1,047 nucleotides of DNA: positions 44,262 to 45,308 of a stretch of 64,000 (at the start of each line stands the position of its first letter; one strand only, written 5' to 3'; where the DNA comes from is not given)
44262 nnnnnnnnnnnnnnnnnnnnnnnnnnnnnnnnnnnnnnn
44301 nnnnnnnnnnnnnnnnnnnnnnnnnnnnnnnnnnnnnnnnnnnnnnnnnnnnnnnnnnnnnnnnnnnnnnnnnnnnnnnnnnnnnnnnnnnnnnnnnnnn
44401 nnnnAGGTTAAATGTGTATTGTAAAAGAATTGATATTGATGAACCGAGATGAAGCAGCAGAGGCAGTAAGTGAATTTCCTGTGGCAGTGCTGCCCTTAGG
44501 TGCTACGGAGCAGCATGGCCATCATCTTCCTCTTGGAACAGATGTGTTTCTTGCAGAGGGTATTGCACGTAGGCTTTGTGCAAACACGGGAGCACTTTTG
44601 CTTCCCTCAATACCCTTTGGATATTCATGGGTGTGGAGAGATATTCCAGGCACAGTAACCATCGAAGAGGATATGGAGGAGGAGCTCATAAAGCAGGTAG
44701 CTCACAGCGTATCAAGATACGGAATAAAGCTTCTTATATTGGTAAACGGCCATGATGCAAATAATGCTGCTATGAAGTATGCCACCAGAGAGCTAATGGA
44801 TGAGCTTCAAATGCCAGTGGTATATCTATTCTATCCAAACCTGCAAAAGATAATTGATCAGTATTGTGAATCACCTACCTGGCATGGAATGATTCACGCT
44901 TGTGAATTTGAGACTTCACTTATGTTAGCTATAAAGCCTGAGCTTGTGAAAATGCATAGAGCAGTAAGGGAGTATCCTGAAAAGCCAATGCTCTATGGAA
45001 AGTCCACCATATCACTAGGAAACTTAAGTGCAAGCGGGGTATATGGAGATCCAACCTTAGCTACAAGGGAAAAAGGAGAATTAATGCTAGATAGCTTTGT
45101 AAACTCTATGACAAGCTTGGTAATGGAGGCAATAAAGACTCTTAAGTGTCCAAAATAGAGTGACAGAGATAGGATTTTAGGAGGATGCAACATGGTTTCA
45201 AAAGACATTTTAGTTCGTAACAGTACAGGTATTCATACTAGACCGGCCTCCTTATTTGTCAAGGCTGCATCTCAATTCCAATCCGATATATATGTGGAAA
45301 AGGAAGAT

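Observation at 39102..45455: Ascorbate-family PTS operon with a non-canonical catabolic enzyme set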

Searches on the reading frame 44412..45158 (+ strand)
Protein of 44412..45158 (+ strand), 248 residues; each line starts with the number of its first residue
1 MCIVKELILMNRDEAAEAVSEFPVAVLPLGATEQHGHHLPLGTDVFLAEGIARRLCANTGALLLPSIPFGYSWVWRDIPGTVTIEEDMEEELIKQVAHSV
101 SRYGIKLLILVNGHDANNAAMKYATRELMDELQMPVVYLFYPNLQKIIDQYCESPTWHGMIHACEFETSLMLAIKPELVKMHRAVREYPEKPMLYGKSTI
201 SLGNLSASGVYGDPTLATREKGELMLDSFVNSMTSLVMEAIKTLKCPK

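Call 3: search_protein_families(library=pfam, proteins=[window:44412-45158:+])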
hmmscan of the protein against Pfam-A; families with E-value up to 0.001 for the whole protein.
window:44412-45158:+ (248 aa): 1 family
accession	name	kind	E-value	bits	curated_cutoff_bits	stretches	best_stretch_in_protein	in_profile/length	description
PF02633.19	Creatininase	-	3.3e-66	223.6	31.3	1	10-236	3-237/238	Creatinine amidohydrolase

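Call 4: search_protein_families(library=ncbifam, proteins=[window:44412-45158:+])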
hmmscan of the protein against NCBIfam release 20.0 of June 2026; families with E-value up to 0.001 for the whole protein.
window:44412-45158:+ (248 aa): 4 families
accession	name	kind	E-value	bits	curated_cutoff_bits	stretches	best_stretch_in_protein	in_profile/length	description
TIGR04448.1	creatininase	equivalog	4.7e-37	128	235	1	10-239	2-244/246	creatininase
TIGR03964.1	mycofact_creat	equivalog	1.1e-33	116.7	172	1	20-238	11-218/228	mycofactocin biosynthesis peptidyl-dipeptidase MftE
NF041098.2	diketo_inos_hlase_IolN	equivalog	3.4e-24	85.5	245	1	10-189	12-195/307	3-dehydro-scyllo-inosose hydrolase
NF033501.0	ArfB_arch_rifla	equivalog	2.5e-08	34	180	1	24-194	17-170/219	2-amino-5-formylamino-6-ribosylaminopyrimidin-4(3H)-one 5'-monophosphate deformylase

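Call 11: find_homologous_proteins(query=window:44412-45158:+)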
Query window:44412-45158:+ (248 aa): 979 proteins with E <= 0.001 among 1576 candidates; the best 120 are listed.
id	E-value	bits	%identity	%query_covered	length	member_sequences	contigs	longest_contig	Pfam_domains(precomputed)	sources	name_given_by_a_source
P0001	2.8e-163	559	100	100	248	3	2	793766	PF02633.20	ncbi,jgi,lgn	-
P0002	3.1e-121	421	75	98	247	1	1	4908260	PF02633.20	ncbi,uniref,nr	ncbi:creatininase family protein [Brevibacillus humidisoli]|uniref:creatininase family protein n=1 T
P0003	2.0e-120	419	74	98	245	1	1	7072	PF02633.20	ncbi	ncbi:creatininase family protein [Bacillaceae bacterium S4-13-56]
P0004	2.3e-120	418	72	98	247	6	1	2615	PF02633.20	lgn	-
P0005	1.5e-119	416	73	99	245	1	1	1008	PF02633.20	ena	-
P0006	4.0e-119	414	72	99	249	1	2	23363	PF02633.20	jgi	jgi:creatinine amidohydrolase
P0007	1.6e-118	412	72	98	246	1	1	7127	PF02633.20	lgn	-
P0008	2.1e-118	412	72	98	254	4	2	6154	PF02633.20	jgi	jgi:creatinine amidohydrolase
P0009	2.4e-118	412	73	97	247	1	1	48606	PF02633.20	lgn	-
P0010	2.7e-118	412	71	99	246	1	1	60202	PF02633.20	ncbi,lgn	-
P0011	1.3e-117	409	72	97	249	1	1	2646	PF02633.20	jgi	jgi:creatinine amidohydrolase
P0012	1.3e-117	409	73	97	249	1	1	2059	PF02633.20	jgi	jgi:creatinine amidohydrolase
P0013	1.3e-117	409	71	99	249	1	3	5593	PF02633.20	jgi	jgi:creatinine amidohydrolase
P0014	1.3e-117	409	71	99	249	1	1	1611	PF02633.20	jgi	jgi:creatinine amidohydrolase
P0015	1.4e-117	409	73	99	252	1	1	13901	PF02633.20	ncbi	ncbi:MAG: creatininase family protein [Heyndrickxia sp.]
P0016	1.8e-117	409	71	99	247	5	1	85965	PF02633.20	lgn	-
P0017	1.9e-117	409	71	99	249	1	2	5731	PF02633.20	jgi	jgi:creatinine amidohydrolase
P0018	7.6e-117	407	71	99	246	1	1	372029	PF02633.20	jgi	jgi:creatinine amidohydrolase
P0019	1.1e-116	406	72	99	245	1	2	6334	PF02633.20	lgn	-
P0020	1.3e-116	406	71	98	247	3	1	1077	PF02633.20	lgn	-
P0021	1.5e-116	406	71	99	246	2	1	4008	PF02633.20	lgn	-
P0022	1.5e-116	406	70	99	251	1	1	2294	PF02633.20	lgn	-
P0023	1.7e-116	406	71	99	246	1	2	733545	PF02633.20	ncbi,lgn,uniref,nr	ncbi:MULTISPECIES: creatininase family protein [unclassified Mesobacillus]|uniref:creatininase famil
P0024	2.1e-116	405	71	99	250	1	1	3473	PF02633.20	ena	-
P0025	2.2e-116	405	70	99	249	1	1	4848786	PF02633.20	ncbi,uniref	ncbi:creatininase family protein [Heyndrickxia sp. MSNUG]|uniref:creatininase family protein n=1 Tax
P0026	2.2e-116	405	71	97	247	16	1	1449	PF02633.20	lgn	-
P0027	2.3e-116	405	71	99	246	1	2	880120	PF02633.20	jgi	jgi:creatinine amidohydrolase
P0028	2.5e-116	405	72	97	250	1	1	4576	PF02633.20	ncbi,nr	ncbi:MAG TPA: creatininase family protein [Bacillales bacterium]|nr:creatininase family protein [Bac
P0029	2.7e-116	405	72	97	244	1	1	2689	PF02633.20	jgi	jgi:creatinine amidohydrolase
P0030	3.2e-116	405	71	95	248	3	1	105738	PF02633.20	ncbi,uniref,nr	ncbi:creatinine amidohydrolase [Lentibacillus populi]|uniref:Creatinine amidohydrolase n=2 Tax=Lenti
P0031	4.7e-116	404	71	96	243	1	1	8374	PF02633.20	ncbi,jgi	jgi:creatinine amidohydrolase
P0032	5.3e-116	404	72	98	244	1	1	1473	PF02633.20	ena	-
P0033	6.0e-116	404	72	97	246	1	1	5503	PF02633.20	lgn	-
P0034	6.1e-116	404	72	97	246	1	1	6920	PF02633.20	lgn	-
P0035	6.2e-116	404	71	99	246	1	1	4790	PF02633.20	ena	-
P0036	8.4e-116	403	69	98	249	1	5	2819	PF02633.20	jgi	jgi:creatinine amidohydrolase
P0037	9.2e-116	403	70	99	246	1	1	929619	PF02633.20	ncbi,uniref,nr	ncbi:creatininase family protein [Mesobacillus boroniphilus]|uniref:Creatininase family protein n=1 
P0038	1.0e-115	403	70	99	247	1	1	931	PF02633.20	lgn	-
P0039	1.0e-115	403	72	95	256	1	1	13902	PF02633.20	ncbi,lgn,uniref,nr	ncbi:creatininase family protein [Caldibacillus thermoamylovorans]|uniref:creatininase family protei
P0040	1.1e-115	403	70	99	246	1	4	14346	PF02633.20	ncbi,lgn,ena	-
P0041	1.1e-115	403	70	99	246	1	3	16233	PF02633.20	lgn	-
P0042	1.4e-115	403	71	97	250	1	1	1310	PF02633.20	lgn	-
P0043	1.5e-115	403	72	97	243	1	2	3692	PF02633.20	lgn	-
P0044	1.6e-115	402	71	99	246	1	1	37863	PF02633.20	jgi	jgi:creatinine amidohydrolase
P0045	1.7e-115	402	70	98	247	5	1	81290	PF02633.20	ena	-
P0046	1.9e-115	402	70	99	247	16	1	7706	PF02633.20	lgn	-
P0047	2.2e-115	402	72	97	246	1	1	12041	PF02633.20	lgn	-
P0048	2.5e-115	402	70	97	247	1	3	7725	PF02633.20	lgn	-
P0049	3.2e-115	402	70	97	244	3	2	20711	PF02633.20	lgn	-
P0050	4.0e-115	401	71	97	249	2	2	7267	PF02633.20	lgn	-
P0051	4.3e-115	401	71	97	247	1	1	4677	PF02633.20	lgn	-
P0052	4.3e-115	401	70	96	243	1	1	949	PF02633.20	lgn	-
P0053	5.0e-115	401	71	98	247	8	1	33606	PF02633.20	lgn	-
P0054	5.2e-115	401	73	97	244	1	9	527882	PF02633.20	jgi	jgi:creatinine amidohydrolase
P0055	5.8e-115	401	70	98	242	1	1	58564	PF02633.20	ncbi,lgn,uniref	ncbi:creatininase family protein [Cytobacillus sp. Hz8]|uniref:creatininase family protein n=1 Tax=C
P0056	6.2e-115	401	69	99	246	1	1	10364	PF02633.20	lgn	-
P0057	7.2e-115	400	73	94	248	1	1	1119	PF02633.20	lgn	-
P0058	7.9e-115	400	71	97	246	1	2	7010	PF02633.20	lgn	-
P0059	9.1e-115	400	70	98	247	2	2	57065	PF02633.20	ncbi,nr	ncbi:creatininase family protein [Bacillus canaveralius]|nr:creatininase family protein [Bacillus ca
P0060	1.1e-114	400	70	97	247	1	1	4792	PF02633.20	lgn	-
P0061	1.4e-114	399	71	99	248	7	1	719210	PF02633.20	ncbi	-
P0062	1.4e-114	399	72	97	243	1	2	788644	PF02633.20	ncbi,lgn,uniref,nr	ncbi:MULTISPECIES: creatininase family protein [Oceanobacillus]|uniref:Creatinine amidohydrolase n=1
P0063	1.5e-114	399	69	99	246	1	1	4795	PF02633.20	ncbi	-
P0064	1.6e-114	399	69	97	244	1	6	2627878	PF02633.20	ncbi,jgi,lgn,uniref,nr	ncbi:creatininase family protein [Virgibacillus proomii]|jgi:creatinine amidohydrolase|uniref:creati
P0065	1.6e-114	399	72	97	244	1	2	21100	PF02633.20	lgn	-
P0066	1.6e-114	399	68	99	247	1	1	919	PF02633.20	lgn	-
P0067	2.0e-114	399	70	96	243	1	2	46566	PF02633.20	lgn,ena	-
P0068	2.1e-114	399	70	98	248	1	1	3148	PF02633.20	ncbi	-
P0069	2.2e-114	399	71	98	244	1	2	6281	PF02633.20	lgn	-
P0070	3.0e-114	398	71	98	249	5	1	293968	PF02633.20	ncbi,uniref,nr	ncbi:creatininase family protein [Paenibacillus eucommiae]|uniref:Creatinine amidohydrolase n=1 Tax=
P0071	3.0e-114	398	69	97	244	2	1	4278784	PF02633.20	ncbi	ncbi:creatininase family protein [Cerasibacillus sp. JNUCC 74]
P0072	3.2e-114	398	70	99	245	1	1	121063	PF02633.20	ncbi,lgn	-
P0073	3.7e-114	398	70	97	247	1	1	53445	PF02633.20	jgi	-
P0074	4.2e-114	398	69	97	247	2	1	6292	PF02633.20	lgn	-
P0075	5.0e-114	398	68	99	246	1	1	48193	PF02633.20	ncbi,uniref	ncbi:creatininase family protein [Bacillus sp. JJ1609]|uniref:creatininase family protein n=1 Tax=Ba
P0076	1.1e-113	396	69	98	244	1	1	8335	PF02633.20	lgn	-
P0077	1.3e-113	396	70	98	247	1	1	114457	PF02633.20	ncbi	-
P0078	1.5e-113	396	71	97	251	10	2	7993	PF02633.20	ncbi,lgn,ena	ncbi:MAG: creatininase family protein [Desulfitobacteriaceae bacterium]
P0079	1.5e-113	396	71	95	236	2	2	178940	PF02633.20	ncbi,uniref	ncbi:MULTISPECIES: creatininase family protein [unclassified Virgibacillus]|uniref:creatininase fami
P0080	2.3e-113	395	71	97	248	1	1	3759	PF02633.20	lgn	-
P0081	3.1e-113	395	69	99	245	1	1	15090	PF02633.20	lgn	-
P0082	3.1e-113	395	70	97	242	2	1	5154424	PF02633.20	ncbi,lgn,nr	ncbi:creatininase family protein [Fictibacillus enclensis]|nr:creatininase family protein [Fictibaci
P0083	3.6e-113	395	71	97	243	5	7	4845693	PF02633.20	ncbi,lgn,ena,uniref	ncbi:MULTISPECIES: creatininase family protein [Oceanobacillus]|uniref:creatininase family protein n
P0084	4.4e-113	395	71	96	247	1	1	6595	PF02633.20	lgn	-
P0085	5.1e-113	394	71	96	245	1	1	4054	PF02633.20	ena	-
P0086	6.4e-113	394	71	96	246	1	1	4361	PF02633.20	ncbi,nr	ncbi:MAG TPA: creatininase family protein [Virgibacillus sp.]|nr:creatininase family protein [Virgib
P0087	6.5e-113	394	71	96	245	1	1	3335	PF02633.20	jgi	-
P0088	6.8e-113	394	68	98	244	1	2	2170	PF02633.20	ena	-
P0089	7.2e-113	394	70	98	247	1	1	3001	PF02633.20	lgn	-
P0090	7.4e-113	394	70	98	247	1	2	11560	PF02633.20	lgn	-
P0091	7.9e-113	394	67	99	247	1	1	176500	PF02633.20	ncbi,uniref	ncbi:creatininase family protein [Bacillus sp. V33-4]|uniref:creatininase family protein n=1 Tax=Bac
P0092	7.9e-113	394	67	99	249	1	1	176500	PF02633.20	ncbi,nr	ncbi:creatinine amidohydrolase [Bacillus sp. V33-4]|nr:creatininase family protein [Bacillus sp. V33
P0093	7.9e-113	394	69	97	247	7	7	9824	PF02633.20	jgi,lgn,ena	-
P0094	9.9e-113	393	70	96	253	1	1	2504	PF02633.20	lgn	-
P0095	1.2e-112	393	70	99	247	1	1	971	PF02633.20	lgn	-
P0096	3.5e-112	392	70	96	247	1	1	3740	PF02633.20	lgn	-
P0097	5.8e-112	391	66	99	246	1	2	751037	PF02633.20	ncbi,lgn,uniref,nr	ncbi:creatinine amidohydrolase [Bacillus oleivorans]|uniref:Creatinine amidohydrolase n=1 Tax=Bacill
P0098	6.4e-112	391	66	97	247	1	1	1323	PF02633.20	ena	-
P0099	6.7e-112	391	72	94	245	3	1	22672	PF02633.20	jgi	-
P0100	7.2e-112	391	69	96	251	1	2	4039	PF02633.20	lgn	-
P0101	1.5e-111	389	67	99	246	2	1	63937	PF02633.20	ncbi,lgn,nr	ncbi:MAG TPA: creatininase family protein [Bacillus sp. (in: firmicutes)]|nr:creatininase family pro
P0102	1.8e-111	389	67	99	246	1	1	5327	PF02633.20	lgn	-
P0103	2.1e-111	389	70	96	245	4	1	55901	PF02633.20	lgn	-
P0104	2.3e-111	389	68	97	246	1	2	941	PF02633.20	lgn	-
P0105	3.8e-111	388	69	97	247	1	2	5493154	PF02633.20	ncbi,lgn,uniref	ncbi:creatininase family protein [Bacillus sp. FSL K6-3431]|uniref:creatininase family protein n=1 T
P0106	5.8e-111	388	69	98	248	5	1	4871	PF02633.20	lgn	-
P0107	6.6e-111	387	69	98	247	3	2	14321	PF02633.20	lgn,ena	-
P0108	1.3e-110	386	68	97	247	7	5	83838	PF02633.20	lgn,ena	-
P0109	1.5e-110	386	67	96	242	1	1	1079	PF02633.20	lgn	-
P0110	2.7e-110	385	71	92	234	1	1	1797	PF02633.20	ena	-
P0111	4.3e-110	385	69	96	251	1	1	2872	PF02633.20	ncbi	-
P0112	1.8e-109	383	67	98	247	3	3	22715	PF02633.20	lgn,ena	-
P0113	3.2e-109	382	68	96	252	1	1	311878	PF02633.20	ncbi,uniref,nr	ncbi:creatinine amidohydrolase [Pullulanibacillus camelliae]|uniref:Creatinine amidohydrolase n=1 Ta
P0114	3.2e-109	382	69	95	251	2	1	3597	PF02633.20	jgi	jgi:creatinine amidohydrolase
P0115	3.5e-109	382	68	98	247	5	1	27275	PF02633.20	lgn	-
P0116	5.4e-109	381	68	97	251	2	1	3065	PF02633.20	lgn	-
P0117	6.5e-109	381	66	99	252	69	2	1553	PF02633.20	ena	-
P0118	1.2e-108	380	64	99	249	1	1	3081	PF02633.20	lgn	-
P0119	1.2e-108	380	66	100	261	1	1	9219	PF02633.20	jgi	jgi:creatinine amidohydrolase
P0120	1.5e-108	380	69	96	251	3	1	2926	PF02633.20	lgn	-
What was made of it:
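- Only the family names (call 3) and the JGI label 'creatinine amidohydrolase' (call 11).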

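Call 12: find_encoding_contigs(protein=P0002, flank=10000, max_places=2)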
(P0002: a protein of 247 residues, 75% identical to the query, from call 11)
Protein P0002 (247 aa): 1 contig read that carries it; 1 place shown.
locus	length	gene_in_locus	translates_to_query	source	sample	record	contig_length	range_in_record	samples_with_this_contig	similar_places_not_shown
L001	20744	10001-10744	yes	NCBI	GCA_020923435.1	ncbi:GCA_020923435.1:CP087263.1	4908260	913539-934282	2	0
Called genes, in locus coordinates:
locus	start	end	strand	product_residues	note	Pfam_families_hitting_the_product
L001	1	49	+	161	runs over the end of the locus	PF13473:Cupredoxin_1 (weak), PF00116:COX2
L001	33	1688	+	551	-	PF00115:COX1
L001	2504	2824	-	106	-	-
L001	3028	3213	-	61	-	-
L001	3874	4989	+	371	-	PF01145:Band_7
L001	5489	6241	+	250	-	PF00392:GntR, PF07702:UTRA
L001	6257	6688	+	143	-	PF00359:PTS_EIIA_2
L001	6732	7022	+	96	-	PF02302:PTS_IIB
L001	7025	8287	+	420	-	PF03611:EIIC-GAT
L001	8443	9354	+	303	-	PF02126:PTE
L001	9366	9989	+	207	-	PF01081:Aldolase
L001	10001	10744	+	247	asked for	PF02633:Creatininase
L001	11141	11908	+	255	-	PF00975:Thioesterase, PF12697:Abhydrolase_6 (weak)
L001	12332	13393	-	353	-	PF13588:HSDR_N_2, PF04313:HSDR_N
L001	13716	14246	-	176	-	PF02357:NusG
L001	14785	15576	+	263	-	PF01648:ACPS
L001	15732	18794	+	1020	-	PF00698:Acyl_transf_1, PF03060:NMO (weak), PF21607:FabD_helical_ins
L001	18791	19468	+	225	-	PF00561:Abhydrolase_1, PF01674:Lipase_2 (weak), PF12146:Hydrolase_4, PF12697:Abhydrolase_6, PF06821:Ser_hydrolase (weak)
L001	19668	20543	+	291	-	PF00550:PP-binding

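Call 13: find_encoding_contigs(protein=P0064, flank=10000, max_places=2)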
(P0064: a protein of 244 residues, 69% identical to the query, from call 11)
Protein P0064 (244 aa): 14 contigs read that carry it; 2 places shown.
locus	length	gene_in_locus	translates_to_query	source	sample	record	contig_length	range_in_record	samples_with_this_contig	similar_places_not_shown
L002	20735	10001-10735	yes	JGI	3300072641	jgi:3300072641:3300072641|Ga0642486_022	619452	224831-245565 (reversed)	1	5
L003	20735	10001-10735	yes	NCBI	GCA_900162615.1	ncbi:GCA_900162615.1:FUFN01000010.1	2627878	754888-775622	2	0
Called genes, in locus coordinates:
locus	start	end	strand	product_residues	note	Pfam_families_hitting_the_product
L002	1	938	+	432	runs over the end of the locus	PF02378:PTS_EIIC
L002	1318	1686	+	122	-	PF02255:PTS_IIA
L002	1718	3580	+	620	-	PF07075:NamZ_N, PF20732:NamZ_C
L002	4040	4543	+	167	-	-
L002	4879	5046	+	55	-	-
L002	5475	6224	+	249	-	PF00392:GntR, PF07702:UTRA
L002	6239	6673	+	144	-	PF00359:PTS_EIIA_2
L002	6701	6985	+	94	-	PF02302:PTS_IIB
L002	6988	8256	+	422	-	PF03611:EIIC-GAT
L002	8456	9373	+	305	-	PF02126:PTE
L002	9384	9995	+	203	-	PF01081:Aldolase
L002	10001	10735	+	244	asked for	PF02633:Creatininase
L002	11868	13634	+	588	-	PF00474:SSF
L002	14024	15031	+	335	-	PF00356:LacI, PF00532:Peripla_BP_1, PF13407:Peripla_BP_4, PF13377:Peripla_BP_3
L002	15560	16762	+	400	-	PF00365:PFK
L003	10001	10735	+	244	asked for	PF02633:Creatininase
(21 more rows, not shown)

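Call 14: find_encoding_contigs(protein=P0070, flank=10000, max_places=2)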
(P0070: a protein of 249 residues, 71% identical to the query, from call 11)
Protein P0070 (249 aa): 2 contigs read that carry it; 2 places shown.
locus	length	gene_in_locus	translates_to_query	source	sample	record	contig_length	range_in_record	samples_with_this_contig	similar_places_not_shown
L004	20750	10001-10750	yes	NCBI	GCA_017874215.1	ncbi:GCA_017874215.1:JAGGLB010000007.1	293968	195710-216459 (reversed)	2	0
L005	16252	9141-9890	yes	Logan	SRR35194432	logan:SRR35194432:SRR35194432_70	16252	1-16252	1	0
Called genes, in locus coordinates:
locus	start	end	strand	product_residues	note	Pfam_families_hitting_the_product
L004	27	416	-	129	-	PF00903:Glyoxalase, PF06983:3-dmu-9_3-mt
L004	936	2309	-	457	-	PF00672:HAMP, PF00512:HisKA, PF02518:HATPase_c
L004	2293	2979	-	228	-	PF00072:Response_reg, PF03709:OKR_DC_1_N (weak), PF00486:Trans_reg_C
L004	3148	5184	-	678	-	PF00144:Beta-lactamase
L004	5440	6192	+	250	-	PF00392:GntR, PF07702:UTRA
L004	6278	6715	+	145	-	PF00359:PTS_EIIA_2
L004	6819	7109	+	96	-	PF02302:PTS_IIB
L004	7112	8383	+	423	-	PF03611:EIIC-GAT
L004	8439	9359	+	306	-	PF02126:PTE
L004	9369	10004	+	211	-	PF01081:Aldolase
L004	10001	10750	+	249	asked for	PF02633:Creatininase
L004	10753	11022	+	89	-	PF00381:PTS-HPr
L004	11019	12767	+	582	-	PF05524:PEP-utilisers_N, PF00391:PEP-utilizers, PF02896:PEP-utilizers_C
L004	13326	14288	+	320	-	PF06999:Suc_Fer-like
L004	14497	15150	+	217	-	PF00440:TetR_N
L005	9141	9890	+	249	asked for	PF02633:Creatininase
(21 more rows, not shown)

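Call 20: search_solved_structures(query=window:44412-45158:+, max_evalue=0.00001)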
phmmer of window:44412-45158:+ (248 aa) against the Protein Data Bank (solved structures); distinct sequences matched with E-value up to 0.00001: 8.
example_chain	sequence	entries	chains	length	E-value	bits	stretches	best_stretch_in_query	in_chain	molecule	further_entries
3a6h_A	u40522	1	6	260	6.4e-26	94.3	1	22-239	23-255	Creatinine amidohydrolase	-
3a6g_A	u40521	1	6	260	1.1e-25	93.6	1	22-239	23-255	Creatinine amidohydrolase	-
3a6e_A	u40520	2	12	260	1.1e-25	93.5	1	22-239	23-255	Creatinine amidohydrolase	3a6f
1q3k_A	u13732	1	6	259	1.3e-25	93.4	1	22-235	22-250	creatininase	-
1j2t_A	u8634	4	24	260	1.3e-25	93.3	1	22-239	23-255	creatinine amidohydrolase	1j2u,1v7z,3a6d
3a6j_A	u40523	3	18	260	1.3e-25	93.3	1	22-239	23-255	Creatinine amidohydrolase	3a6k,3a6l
3lub_A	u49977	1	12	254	6.1e-13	51.8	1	21-239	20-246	Putative creatinine amidohydrolase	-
3no4_A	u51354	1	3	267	1.1e-12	51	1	22-234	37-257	creatinine amidohydrolase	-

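Call 31: find_encoding_contigs(protein=P0001, flank=10000, max_places=3)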
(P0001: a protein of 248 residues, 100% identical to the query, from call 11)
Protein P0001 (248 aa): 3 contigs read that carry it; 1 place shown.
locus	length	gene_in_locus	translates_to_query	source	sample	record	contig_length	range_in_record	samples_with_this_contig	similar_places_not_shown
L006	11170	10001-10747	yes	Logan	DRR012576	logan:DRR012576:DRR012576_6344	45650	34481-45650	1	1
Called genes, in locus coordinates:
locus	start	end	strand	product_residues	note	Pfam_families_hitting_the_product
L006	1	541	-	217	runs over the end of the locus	PF07238:PilZ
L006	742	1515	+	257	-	PF12746:GNAT_acetyltran (weak), PF13527:Acetyltransf_9 (weak)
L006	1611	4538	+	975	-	PF00675:Peptidase_M16 (weak), PF05193:Peptidase_M16_C, PF08367:M16C_assoc, PF22516:PreP_C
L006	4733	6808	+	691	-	PF08220:HTH_DeoR (faint), PF08280:HTH_Mga (faint), PF09182:PuR_N (faint), PF05043:Mga, PF08279:HTH_11, PF00874:PRD, PF00359:PTS_EIIA_2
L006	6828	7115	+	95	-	PF02302:PTS_IIB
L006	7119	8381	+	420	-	PF03611:EIIC-GAT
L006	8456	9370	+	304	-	PF02126:PTE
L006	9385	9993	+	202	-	PF01081:Aldolase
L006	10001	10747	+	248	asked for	PF02633:Creatininase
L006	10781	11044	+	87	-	PF00381:PTS-HPr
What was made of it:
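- Checked: Public gene calls and the ribosome-binding sites favour 42867 and 43796 (call 31).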

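Call 42: find_related_loci(query=A1, collection=genome_contigs, flank=10000)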
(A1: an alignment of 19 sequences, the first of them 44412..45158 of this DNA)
Query A1 (248 aa) in genome_contigs; peptide patterns used: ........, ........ (x = any residue, [..] = any of these).
599 stretches matched a pattern (row limit reached: there are more); 565 encode a relative of the query (tblastn E <= 1e-3); the best 80 are kept; 80 distinct loci.
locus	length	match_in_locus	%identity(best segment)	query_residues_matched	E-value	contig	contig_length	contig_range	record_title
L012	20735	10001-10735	70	1-245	2e-122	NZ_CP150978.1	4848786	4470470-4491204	Heyndrickxia sp. MSNUG chromosome, complete genome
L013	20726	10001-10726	70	1-242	1e-121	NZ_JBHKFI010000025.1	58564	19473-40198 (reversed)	Cytobacillus sp. Hz8 contig25, whole genome shotgun sequence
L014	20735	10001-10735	71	1-245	2e-121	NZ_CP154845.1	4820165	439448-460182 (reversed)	Robertmurraya sp. 2P01SA chromosome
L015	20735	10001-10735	68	1-245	5e-120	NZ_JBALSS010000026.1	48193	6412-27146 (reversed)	Bacillus sp. JJ1609 JJ-1609_contig_26, whole genome shotgun sequence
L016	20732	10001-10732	69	1-244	7e-119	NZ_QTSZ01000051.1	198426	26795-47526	Ornithinibacillus gellani strain LJ137 NODE_7, whole genome shotgun sequence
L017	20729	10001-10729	68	4-246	2e-115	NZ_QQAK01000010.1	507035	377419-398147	Sporosarcina sp. BI001-red NODE_2_length_507035_cov_115.066876, whole genome shotgun sequence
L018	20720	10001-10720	64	1-240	2e-108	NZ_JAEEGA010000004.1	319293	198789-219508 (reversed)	Vagococcus allomyrinae strain BWB3-3 contig4, whole genome shotgun sequence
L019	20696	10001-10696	62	6-237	3e-104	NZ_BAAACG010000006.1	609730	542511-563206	Clostridium oceanicum strain JCM 1407 sequence06, whole genome shotgun sequence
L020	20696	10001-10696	56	6-237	3e-90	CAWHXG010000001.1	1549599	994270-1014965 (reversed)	MAG: uncultured Alphaproteobacteria bacterium isolate MFD03250.bin.2.30 genome assembly, contig: contig_13535, whole gen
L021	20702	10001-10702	55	6-239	4e-87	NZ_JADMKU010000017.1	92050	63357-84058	Thalassovita aquimarina strain KMM 8518 NODE_17_length_92050_cov_22.434269, whole genome shotgun sequence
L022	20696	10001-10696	54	6-237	9e-84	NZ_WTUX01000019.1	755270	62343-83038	Maritimibacter harenae strain DP07 scaffold19, whole genome shotgun sequence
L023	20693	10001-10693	52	7-237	7e-83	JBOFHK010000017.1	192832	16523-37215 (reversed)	MAG: Brevinema sp. isolate WFFMC_MAG_048 k139_108284_flag=0_multi=12.9963_len=192832, whole genome shotgun sequence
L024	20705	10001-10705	52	10-244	9e-83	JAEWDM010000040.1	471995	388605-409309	MAG: Bacillota bacterium isolate OH_PBB_98 k127_1305561, whole genome shotgun sequence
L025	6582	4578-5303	52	3-242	3e-82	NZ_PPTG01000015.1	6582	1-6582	Cryobacterium aureum strain Hh31 C299, whole genome shotgun sequence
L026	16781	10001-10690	50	10-237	1e-76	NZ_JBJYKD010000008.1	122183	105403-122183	Thermoanaerobacterium sp. DL9XJH110 NODE_8_length_122183_cov_156.687223, whole genome shotgun sequence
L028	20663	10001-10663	48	13-233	1e-64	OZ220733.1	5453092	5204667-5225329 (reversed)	MAG: Candidatus Latescibacterota bacterium isolate cc6a1995-d657-4e87-88a0-a2308bb9e8e7 genome assembly, chromosome: 1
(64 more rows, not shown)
